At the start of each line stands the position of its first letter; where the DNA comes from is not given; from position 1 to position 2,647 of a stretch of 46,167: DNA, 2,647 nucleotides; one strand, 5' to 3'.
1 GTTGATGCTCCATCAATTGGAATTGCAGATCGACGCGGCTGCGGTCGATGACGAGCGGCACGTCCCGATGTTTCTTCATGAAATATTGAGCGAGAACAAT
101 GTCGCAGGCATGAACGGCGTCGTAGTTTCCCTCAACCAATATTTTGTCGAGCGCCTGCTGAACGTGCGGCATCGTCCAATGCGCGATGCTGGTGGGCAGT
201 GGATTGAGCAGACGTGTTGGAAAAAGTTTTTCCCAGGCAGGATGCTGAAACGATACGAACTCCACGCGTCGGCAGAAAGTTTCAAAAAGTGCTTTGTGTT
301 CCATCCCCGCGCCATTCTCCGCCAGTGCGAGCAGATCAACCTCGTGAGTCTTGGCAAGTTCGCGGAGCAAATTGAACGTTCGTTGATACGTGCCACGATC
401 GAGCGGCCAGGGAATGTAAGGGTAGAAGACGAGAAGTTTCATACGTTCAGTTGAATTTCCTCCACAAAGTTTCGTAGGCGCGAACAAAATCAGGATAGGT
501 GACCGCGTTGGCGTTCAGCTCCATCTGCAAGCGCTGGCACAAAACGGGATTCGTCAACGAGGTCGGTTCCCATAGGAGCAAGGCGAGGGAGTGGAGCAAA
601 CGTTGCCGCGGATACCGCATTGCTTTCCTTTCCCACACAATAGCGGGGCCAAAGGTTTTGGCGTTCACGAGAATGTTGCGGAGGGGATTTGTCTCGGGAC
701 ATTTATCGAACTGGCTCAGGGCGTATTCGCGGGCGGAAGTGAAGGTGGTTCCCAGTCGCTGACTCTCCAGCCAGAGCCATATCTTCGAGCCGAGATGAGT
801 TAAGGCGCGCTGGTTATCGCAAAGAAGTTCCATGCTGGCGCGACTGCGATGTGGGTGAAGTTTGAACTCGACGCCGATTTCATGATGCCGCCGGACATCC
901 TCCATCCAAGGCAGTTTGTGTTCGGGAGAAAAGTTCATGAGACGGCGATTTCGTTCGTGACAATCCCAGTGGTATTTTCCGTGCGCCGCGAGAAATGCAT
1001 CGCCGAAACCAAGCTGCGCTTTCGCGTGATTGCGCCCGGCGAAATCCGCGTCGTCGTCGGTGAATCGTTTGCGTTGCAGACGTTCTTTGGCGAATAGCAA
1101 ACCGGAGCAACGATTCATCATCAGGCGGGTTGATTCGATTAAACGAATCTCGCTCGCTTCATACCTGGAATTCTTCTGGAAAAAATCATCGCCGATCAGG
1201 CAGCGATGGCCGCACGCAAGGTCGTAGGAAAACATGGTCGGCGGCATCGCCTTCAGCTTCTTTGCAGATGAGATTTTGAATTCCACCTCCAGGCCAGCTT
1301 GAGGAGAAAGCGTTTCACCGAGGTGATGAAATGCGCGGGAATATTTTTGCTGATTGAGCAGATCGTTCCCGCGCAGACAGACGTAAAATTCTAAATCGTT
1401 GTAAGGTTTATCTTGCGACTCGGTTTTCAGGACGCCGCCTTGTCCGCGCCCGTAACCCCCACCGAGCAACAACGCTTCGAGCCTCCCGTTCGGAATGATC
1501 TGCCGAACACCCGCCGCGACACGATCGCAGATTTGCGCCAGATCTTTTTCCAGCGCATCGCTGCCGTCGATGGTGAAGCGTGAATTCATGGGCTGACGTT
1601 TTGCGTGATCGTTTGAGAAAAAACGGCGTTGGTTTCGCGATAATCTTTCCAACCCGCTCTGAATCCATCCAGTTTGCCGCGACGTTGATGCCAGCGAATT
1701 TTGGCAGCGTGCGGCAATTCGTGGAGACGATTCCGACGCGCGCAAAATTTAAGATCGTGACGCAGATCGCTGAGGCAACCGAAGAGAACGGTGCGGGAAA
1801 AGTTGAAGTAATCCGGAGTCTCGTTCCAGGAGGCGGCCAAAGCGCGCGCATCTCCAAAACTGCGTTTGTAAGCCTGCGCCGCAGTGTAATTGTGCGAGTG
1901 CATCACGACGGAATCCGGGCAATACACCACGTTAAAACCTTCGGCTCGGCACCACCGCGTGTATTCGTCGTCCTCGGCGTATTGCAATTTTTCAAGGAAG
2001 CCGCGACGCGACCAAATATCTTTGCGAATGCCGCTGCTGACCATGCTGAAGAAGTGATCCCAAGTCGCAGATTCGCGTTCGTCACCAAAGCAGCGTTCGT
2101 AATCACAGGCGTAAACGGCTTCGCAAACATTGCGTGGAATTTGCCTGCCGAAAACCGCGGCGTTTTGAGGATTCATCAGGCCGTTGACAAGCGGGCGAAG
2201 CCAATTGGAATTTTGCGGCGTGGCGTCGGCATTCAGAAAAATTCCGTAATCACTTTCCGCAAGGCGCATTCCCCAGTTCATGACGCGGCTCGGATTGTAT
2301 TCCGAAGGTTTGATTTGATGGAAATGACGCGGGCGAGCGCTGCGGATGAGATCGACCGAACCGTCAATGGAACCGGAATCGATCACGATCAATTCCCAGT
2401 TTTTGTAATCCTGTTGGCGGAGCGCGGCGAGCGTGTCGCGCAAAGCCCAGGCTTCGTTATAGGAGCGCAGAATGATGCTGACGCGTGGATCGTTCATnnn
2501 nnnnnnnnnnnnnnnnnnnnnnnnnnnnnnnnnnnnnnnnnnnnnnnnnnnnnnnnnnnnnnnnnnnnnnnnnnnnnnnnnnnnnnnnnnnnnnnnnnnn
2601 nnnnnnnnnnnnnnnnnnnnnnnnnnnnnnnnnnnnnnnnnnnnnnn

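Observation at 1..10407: Nine translationally coupled genes link a partner-switching module to an NRPS-like aminoacyl loader inside a glycan assembly/export cassette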

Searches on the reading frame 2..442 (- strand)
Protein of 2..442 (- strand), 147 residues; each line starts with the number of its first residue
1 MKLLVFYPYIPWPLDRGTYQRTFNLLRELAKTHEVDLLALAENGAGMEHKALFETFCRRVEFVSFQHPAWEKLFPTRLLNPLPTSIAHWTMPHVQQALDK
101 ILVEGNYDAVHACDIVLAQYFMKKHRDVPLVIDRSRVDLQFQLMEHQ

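Call 5: search_protein_families(library=pfam, proteins=[window:2-442:-], max_evalue=0.01)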
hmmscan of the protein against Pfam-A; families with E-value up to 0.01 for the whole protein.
window:2-442:- (147 aa): 2 families
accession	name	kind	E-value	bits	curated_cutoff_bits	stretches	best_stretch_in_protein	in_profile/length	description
PF13439.12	Glyco_transf_4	-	0.00042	20.8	28.5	1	21-131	7-100/170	Glycosyltransferase Family 4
PF13579.12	Glyco_trans_4_4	-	0.00097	19.9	29.7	1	17-133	2-100/158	Glycosyl transferase 4-like domain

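Call 9: search_protein_families(library=ncbifam, proteins=[window:2-442:-], max_evalue=0.01)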
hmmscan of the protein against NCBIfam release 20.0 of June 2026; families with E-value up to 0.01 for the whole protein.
window:2-442:- (147 aa): 1 family
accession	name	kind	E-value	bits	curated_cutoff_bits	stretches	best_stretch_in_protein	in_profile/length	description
TIGR03087.1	stp1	hypoth_equivalog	4e-15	55.9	316.65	1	9-138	7-136/397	TIGR03087 family PEP-CTERM/XrtA system glycosyltransferase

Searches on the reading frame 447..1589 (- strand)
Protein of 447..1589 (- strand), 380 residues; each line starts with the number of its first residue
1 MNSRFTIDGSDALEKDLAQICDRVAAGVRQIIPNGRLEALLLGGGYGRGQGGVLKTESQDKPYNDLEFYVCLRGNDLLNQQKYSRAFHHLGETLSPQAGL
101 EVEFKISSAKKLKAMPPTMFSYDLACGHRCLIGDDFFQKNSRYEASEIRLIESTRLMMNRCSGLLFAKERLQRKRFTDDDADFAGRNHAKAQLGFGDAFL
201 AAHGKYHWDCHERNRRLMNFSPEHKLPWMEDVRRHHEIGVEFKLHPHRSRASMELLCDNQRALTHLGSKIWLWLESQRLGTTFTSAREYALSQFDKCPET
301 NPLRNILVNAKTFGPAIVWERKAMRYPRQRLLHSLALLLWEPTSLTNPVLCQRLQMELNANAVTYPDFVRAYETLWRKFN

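Call 5: search_protein_families(library=pfam, proteins=[window:447-1589:-], max_evalue=0.01)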
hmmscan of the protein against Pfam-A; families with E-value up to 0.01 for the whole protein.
window:447-1589:- (380 aa): 0 families

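Call 9: search_protein_families(library=ncbifam, proteins=[window:447-1589:-], max_evalue=0.01)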
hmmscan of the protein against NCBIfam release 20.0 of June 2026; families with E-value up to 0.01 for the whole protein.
window:447-1589:- (380 aa): 0 families

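Call 11: find_encoding_contigs(protein=window:447-1589:-, flank=10000, max_places=6)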
Protein window:447-1589:- (380 aa): no gene with exactly this product is on record in the collection.

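Call 24: find_homologous_proteins(query=window:447-1589:-, max_evalue=0.00001)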
Query window:447-1589:- (380 aa): 2142 proteins with E <= 0.00001 among 4709 candidates; the best 120 are listed.
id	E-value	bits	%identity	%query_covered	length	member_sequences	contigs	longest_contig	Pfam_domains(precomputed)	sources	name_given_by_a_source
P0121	2.4e-263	891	100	100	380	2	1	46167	-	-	-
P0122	2.3e-188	644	72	100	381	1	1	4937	-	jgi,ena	-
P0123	1.6e-187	641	72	100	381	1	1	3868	-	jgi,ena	-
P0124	2.0e-187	641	72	100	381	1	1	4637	-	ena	-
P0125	3.0e-181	621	71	100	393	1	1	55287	-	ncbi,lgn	-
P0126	1.7e-175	602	68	100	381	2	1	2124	-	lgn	-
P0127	3.9e-175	601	67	100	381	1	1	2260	-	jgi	jgi:hypothetical protein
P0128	2.1e-173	595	68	100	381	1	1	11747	-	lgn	-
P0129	5.1e-173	594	67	100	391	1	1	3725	-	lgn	-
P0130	6.1e-173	593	67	100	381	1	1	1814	-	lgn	-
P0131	5.0e-171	587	67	100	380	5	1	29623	-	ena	-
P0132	1.3e-170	586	66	100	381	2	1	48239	-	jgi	jgi:hypothetical protein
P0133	2.0e-170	585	66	100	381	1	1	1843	-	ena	-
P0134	2.2e-167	575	66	100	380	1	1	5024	-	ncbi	ncbi:MAG: hypothetical protein ABIQ35_14630 [Verrucomicrobiota bacterium]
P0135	3.7e-167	574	66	100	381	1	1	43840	-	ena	-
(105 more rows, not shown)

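Call 37: predict_structure(alignment_id=A2)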
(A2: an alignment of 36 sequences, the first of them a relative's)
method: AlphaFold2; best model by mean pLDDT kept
length: 380 residues; sequences in the alignment: 36
mean_pLDDT: 93.3   pTM: 0.90
mean pLDDT of the five models: 93.3, 92.8, 92.8, 92.4, 90.8
residues with pLDDT >= 90: 329; 70-90: 42; 50-70: 9; < 50: 0
segments of 3 or more residues with pLDDT < 50: none
pLDDT, mean of each block of 10 residues (from residue 1): 85 96 97 91 93 92 95 93 96 94 95 91 91 79 86 96 98 94 98 98 94 95 80 97 94 98 98 96 96 93 92 88 90 98 96 95 97 91
secondary structure, 60 per line:
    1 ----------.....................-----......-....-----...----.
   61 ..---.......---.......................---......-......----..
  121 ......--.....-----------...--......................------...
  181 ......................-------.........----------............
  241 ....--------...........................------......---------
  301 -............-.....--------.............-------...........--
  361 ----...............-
elements in order: H11-31 E37-42 H44-47 E53-55 E60-62 E66-72 H76-98 E102-107 H109-114 H119-126 E129-133 H150-171 H178-202 H210-218 H229-244 H253-279 H286-291 H302-313 H315-319 H328-340 H348-358 H365-379

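Call 40: fold_search(model_id=the predicted structure, library=pdb)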
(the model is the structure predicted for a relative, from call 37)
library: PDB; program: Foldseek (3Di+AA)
matches with E <= 10: 370; with E <= 0.001: 0
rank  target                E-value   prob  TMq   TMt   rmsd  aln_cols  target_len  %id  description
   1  6p01_A                7.3e-03  1.00  0.34  0.45   8.5       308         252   11  Apo structure of the E52D mutant of ANT-4 (released 2020-01-29)
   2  6un8_B                8.5e-03  1.00  0.35  0.47   7.9       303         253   11  Wild type ANT bound to neomycin (released 2020-05-06)
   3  6un8_A                1.0e-02  1.00  0.33  0.44   8.6       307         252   12  Wild type ANT bound to neomycin (released 2020-05-06)
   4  6nmk_A                1.4e-02  1.00  0.35  0.47   7.0       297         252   11  Binary complex structure of the T130K mutant of ANT-4'' with Neomycin (released 2020-01-15)
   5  1kan_A                1.6e-02  0.99  0.29  0.40   8.5       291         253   12  MOLECULAR STRUCTURE OF KANAMYCIN NUCLEOTIDYLTRANSFERASE DETERMINED TO 3.0-ANGSTROMS RESOLUTION (released 1994-08-31)
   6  1kny_A                3.3e-02  0.97  0.32  0.42   9.1       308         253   12  KANAMYCIN NUCLEOTIDYLTRANSFERASE (released 1996-08-17)
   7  9dbj_B                3.3e-02  0.95  0.26  0.42  11.5       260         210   12  Structure of Hailong HalB R164A mutant with non-hydrolyzable dATP (released 2025-05-07)
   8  6nmk_B                3.7e-02  0.99  0.34  0.46   8.5       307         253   11  Binary complex structure of the T130K mutant of ANT-4'' with Neomycin (released 2020-01-15)
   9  6p06_A                6.3e-02  0.97  0.34  0.45   8.4       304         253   10  Ternary structure of the E52D mutant of ANT-4 with Neomycin and AMPCPP (released 2020-01-29)
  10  6fzb_A                7.7e-02  0.97  0.37  0.49   6.8       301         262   12  AadA in complex with ATP, magnesium and streptomycin (released 2018-06-13)
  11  5mrc_CC               2.7e-01  0.21  0.18  0.19  16.1       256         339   10  Structure of the yeast mitochondrial ribosome - Class A (released 2017-02-15)
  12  3c18_B                3.7e-01  0.15  0.18  0.22  13.1       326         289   10  Crystal structure of nucleotidyltransferase-like protein (ZP_00538802.1) from Exiguobacterium sibiricum 255-15 at 1.90 (released 2008-02-12)
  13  2btp_A                5.5e-01  0.09  0.13  0.18  17.3       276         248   12  14-3-3 Protein Theta (Human) Complexed to Peptide (released 2005-06-28)
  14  8crx_G                5.7e-01  0.90  0.18  0.32   6.3       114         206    7  Cutibacterium acnes 70S ribosome with mRNA, P-site tRNA and Sarecycline bound (released 2023-03-22)
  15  8cvo_G                5.7e-01  0.90  0.18  0.31   6.3       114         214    7  Cutibacterium acnes 30S ribosomal subunit with Sarecycline bound, head domain only in the local refined map (released 2023-03-15)
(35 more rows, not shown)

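Call 74: search_solved_structures(query=A2, max_evalue=5)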
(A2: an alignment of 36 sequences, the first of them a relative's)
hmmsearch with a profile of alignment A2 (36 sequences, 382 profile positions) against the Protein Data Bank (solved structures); distinct sequences matched with E-value up to 5: 0.

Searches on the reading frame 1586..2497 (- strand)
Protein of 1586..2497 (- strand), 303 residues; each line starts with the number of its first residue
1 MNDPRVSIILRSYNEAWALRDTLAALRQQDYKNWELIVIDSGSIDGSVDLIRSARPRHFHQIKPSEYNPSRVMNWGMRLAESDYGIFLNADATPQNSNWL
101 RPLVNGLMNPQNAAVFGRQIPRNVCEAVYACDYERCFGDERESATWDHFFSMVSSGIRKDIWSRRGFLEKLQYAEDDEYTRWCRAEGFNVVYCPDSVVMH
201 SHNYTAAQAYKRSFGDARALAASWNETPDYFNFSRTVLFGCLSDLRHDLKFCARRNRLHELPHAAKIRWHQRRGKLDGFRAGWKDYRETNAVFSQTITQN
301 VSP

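Call 5: search_protein_families(library=pfam, proteins=[window:1586-2497:-], max_evalue=0.01)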
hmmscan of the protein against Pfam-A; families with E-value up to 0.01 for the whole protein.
window:1586-2497:- (303 aa): 3 families
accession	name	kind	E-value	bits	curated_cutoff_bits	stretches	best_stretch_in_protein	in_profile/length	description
PF00535.33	Glycos_transf_2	-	5.7e-21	75.6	23.3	1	7-132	1-128/168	Glycosyl transferase family 2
PF13641.12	Glyco_tranf_2_3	-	2.4e-08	34.7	27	1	4-212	1-223/230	Glycosyltransferase like family 2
PF10111.15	Glyco_tranf_2_2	-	0.00025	21.1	27.3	1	8-92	4-92/276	Glycosyltransferase like family 2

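Call 9: search_protein_families(library=ncbifam, proteins=[window:1586-2497:-], max_evalue=0.01)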
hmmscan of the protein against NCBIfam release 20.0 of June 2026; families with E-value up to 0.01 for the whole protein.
window:1586-2497:- (303 aa): 18 families
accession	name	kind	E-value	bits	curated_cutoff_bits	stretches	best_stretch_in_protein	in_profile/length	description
NF041875.1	EPS_EpsD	equivalog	9.9e-16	58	370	1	6-210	1-216/325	exopolysaccharide biosynthesis glycosyltransferase EpsD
TIGR04283.1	glyco_like_mftF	equivalog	1.4e-14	54.3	182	1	6-213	1-198/221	TIGR04283 family arsenosugar biosynthesis glycosyltransferase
TIGR03965.1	mycofact_glyco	equivalog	2.2e-12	46.6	280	1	4-208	74-288/467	mycofactocin biosynthesis glycosyltransferase MftF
TIGR03937.1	PgaC_IcaA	equivalog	5e-11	42.2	422.3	1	4-118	45-162/407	poly-beta-1,6-N-acetyl-D-glucosamine synthase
NF007482.0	PRK10073.1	equivalog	8.5e-11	41.4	423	1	3-92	5-96/334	glycosyltransferase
NF047683.1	TeichurnBiosyTuaG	equivalog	1.9e-09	37.6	400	1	2-93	4-98/252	teichuronic acid biosynthesis protein TuaG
NF053739.1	GlytfEpsEBac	equivalog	5.6e-07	28.8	450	1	4-56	1-53/265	glycosyltransferase EpsE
NF038302.1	EPS_HpsE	equivalog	1.8e-06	27.2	300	1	6-121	3-125/307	hormogonium polysaccharide biosynthesis glycosyltransferase HpsE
NF045692.1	OglycostaseCruG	equivalog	5.3e-06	25.6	600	1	5-55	42-92/386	2'-O-glycosyltransferase CruG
NF038299.1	EPS_HpsN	equivalog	6.8e-06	25.3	425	1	4-122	1-122/317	hormogonium polysaccharide biosynthesis glycosyltransferase HpsN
NF050050.1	ProtGlycPglI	equivalog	9.3e-06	25.2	500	1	4-92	2-94/306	GalNAc(5)-diNAcBac-PP-undecaprenol beta-1,3-glucosyltransferase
TIGR04009.1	wcaE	equivalog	3.6e-05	23.2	369.2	1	7-92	7-93/248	colanic acid biosynthesis glycosyltransferase WcaE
TIGR03469.1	HpnB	hypoth_equivalog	0.0039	16.3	379.25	1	4-54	44-95/386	hopene-associated glycosyltransferase HpnB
NF010496.0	PRK13915.1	equivalog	0.0043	16.2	262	1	4-108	31-143/307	glucosyl-3-phosphoglycerate synthase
TIGR04182.1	glyco_TIGR04182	equivalog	0.0046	16.4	325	1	6-107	2-101/293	S-layer glycoprotein N-glycosyltransferase AglJ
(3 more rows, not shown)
